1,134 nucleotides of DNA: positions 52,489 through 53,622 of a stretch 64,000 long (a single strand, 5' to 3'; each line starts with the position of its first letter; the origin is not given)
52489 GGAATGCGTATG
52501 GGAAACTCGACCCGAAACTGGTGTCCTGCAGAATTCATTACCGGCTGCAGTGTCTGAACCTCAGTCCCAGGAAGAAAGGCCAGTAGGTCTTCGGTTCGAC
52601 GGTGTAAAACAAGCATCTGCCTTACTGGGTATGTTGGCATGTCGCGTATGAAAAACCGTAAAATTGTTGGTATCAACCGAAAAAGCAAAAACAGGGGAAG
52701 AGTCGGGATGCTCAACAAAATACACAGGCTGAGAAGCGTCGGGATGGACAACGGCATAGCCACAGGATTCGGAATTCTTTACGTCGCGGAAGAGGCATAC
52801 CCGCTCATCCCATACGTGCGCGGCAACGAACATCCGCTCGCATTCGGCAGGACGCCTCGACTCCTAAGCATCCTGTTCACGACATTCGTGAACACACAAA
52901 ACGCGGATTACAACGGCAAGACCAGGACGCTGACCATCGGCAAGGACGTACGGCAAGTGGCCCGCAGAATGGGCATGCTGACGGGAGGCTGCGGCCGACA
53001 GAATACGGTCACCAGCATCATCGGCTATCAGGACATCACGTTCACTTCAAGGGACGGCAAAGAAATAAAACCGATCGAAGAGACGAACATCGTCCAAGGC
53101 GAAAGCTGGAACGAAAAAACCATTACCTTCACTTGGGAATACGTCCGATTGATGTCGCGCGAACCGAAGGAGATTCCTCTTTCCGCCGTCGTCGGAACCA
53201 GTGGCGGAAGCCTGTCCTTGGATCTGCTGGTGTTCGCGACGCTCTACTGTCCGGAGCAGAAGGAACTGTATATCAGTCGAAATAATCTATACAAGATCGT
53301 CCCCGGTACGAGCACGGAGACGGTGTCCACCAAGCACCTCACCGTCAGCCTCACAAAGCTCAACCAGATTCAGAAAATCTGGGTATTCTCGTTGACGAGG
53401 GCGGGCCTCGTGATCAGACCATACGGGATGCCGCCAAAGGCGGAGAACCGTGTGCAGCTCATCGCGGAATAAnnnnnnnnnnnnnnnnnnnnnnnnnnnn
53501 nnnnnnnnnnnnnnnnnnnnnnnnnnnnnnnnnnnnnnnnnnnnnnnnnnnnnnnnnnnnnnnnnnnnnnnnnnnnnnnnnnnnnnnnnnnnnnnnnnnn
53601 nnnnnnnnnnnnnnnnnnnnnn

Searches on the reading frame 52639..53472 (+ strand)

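Call 14: search_protein_families(library=phrogs, proteins=[window:52639-53472:+], max_evalue=0.001)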
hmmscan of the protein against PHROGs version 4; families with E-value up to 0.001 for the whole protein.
window:52639-53472:+ (277 aa): 0 families

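Call 56: search_protein_families(library=pfam, proteins=[window:52639-53472:+], max_evalue=0.05)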
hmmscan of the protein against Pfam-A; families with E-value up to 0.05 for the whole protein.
window:52639-53472:+ (277 aa): 1 family
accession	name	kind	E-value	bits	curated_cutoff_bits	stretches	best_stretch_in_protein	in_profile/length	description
PF08363.15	GbpC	-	0.001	19.2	27.2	1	127-185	172-230/307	Glucan-binding protein C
